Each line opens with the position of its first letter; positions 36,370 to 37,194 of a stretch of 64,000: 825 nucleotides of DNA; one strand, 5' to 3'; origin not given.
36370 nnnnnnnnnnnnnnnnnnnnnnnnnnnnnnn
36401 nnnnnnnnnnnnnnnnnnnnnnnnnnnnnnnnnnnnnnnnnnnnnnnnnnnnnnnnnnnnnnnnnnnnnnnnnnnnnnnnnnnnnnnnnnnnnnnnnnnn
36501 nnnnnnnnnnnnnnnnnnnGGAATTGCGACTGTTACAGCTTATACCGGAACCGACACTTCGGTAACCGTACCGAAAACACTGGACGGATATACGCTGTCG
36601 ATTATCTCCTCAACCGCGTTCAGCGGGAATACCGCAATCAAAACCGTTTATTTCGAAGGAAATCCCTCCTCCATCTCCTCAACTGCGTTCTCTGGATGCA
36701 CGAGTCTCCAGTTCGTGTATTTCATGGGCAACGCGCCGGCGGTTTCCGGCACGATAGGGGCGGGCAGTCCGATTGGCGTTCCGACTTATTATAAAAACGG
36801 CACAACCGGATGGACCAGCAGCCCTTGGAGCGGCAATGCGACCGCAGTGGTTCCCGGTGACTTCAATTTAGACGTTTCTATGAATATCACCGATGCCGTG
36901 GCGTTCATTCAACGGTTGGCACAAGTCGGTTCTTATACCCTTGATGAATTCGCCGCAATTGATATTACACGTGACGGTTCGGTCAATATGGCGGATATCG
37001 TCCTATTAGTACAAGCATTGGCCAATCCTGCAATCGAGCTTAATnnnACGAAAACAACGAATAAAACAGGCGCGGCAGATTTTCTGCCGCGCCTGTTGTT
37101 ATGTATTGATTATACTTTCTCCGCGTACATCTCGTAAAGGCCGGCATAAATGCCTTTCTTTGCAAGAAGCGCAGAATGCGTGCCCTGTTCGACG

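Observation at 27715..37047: Compact cohesin-cohesin-dockerin gene module predicted to display a papain-family protease on the cell surface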

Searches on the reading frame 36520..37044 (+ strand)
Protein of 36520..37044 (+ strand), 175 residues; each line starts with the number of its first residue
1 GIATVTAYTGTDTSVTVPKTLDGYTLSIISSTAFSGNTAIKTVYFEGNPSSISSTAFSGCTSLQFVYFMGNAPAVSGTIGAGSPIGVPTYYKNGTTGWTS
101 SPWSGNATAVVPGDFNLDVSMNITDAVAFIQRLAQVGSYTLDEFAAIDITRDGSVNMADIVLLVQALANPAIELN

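Call 69: find_homologous_proteins(query=window:36520-37044:+, max_evalue=0.001)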
Query window:36520-37044:+ (175 aa): 6 proteins with E <= 0.001 among 96 candidates.
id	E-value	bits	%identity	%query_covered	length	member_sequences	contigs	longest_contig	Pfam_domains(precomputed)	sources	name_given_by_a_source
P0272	6.1e-38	148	49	89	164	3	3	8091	PF13306.13,PF00404.25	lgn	-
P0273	2.1e-6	46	43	51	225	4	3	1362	PF13306.13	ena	-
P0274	6.7e-6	44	35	46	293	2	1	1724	PF07679.23,PF13895.13,PF13306.13,PF13927.13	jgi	jgi:hypothetical protein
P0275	3.9e-5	42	40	51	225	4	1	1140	PF13306.13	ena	-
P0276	5.1e-4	38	43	34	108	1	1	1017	PF13306.13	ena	-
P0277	5.6e-4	38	31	60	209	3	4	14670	PF13306.13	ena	-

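Call 72: find_related_loci(query=A8, collection=metagenome_contigs, flank=6000)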
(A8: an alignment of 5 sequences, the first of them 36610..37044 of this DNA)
Query A8 (145 aa) in metagenome_contigs; peptide patterns used: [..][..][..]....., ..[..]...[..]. (x = any residue, [..] = any of these).
134 stretches matched a pattern; 7 encode a relative of the query (tblastn E <= 1e-3); 7 distinct loci.
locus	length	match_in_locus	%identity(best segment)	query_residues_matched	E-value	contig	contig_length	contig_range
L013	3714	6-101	75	113-144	3e-10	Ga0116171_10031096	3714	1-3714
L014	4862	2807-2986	35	81-140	2e-6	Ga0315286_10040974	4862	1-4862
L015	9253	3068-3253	39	69-133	3e-6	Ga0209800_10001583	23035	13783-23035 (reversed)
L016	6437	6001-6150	34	88-137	1e-5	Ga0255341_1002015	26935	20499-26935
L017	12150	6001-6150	35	88-138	2e-5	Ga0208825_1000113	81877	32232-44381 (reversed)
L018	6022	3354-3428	64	118-142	2e-5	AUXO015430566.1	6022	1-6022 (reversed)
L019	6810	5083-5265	33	81-138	3e-5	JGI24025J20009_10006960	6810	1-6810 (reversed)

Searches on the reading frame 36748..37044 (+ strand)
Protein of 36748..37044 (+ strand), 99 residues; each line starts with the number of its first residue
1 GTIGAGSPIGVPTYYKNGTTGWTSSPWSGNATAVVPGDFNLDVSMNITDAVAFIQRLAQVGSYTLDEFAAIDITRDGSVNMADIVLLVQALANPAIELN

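Call 7: search_protein_families(library=pfam, proteins=[window:36748-37044:+], max_evalue=10)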
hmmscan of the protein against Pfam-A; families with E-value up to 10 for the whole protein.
window:36748-37044:+ (99 aa): 2 families
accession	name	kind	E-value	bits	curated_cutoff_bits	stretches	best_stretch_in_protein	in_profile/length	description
PF00404.24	Dockerin_1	-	1.4e-08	35.2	22.9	1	36-91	1-56/57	Dockerin type I domain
PF13517.12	FG-GAP_3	-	0.089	13.8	26.9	1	17-42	26-54/61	FG-GAP-like repeat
